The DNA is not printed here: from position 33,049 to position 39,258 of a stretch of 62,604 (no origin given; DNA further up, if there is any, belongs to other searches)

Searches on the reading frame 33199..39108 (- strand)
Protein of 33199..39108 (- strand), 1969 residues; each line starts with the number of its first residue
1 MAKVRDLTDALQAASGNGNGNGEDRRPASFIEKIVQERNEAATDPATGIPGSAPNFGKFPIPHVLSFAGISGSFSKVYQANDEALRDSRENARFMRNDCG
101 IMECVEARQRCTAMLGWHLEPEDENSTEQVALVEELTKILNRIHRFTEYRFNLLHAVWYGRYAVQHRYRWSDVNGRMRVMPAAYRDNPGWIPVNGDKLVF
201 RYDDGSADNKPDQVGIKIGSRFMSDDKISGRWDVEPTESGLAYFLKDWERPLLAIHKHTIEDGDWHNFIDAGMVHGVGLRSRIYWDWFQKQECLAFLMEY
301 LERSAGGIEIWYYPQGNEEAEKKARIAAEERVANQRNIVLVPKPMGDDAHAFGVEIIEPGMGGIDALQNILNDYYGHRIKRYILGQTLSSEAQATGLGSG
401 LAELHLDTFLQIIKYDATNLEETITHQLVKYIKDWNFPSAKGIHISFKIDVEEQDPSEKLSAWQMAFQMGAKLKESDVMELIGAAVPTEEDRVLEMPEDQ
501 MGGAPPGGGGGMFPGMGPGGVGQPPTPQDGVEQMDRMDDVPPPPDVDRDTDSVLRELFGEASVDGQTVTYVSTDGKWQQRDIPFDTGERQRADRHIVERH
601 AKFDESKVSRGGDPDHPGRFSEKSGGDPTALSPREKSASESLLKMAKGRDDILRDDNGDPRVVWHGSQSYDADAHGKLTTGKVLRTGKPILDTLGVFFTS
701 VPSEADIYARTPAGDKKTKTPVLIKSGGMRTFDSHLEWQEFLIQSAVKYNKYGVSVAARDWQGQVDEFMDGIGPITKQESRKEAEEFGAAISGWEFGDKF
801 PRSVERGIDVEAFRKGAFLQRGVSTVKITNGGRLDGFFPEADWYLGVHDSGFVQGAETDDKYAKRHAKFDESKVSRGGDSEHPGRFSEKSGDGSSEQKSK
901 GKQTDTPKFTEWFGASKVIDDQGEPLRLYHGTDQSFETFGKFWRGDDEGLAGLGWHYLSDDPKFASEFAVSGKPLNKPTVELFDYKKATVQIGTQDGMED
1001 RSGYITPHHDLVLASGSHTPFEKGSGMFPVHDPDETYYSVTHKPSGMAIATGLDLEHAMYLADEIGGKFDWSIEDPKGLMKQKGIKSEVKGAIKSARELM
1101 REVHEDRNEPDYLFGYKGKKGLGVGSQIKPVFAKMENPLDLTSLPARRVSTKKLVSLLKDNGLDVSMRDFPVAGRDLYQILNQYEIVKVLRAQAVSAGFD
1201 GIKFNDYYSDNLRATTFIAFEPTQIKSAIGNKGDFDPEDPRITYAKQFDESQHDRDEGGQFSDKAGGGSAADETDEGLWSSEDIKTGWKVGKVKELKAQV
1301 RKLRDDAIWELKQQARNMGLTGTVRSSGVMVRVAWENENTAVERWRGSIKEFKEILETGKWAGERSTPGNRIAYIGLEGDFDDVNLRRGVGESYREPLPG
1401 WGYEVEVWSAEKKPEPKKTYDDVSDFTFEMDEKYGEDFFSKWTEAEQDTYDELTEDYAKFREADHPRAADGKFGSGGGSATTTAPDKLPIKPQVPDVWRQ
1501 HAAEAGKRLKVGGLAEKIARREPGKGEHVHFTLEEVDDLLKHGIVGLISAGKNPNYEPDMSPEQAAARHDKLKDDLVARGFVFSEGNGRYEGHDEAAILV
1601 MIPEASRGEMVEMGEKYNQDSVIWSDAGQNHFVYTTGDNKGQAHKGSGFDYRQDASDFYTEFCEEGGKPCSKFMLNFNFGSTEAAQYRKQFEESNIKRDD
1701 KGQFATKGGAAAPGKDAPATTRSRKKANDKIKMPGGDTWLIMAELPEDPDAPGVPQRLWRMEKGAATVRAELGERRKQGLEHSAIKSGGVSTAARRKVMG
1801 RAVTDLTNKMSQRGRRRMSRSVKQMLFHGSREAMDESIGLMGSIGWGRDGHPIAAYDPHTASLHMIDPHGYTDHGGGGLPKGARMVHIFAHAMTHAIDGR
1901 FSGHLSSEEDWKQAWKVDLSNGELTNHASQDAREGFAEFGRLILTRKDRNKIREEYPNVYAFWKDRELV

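Call 27: search_protein_families(library=pfam, proteins=[window:33199-39108:-], max_evalue=0.01)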
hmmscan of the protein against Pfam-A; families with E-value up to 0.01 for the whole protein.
window:33199-39108:- (1969 aa): 4 families
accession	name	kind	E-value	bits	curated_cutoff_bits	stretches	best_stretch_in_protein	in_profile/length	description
PF06074.18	Portal_Mu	-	7.3e-41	141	23.9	1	95-483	7-335/336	Portal protein of Mu bacteriophage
PF18760.7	ART-PolyVal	-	1.1e-23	84.9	31.2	2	1124-1235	49-140/140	ADP-Ribosyltransferase in polyvalent proteins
PF23780.1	S-AdoMet_lyase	-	3.5e-05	24.2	28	1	1559-1653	9-112/133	S-Adenosylmethionine lyase family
PF11697.13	DUF3293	-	0.0027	18.7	25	0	1560-1622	11-73/73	Protein of unknown function (DUF3293)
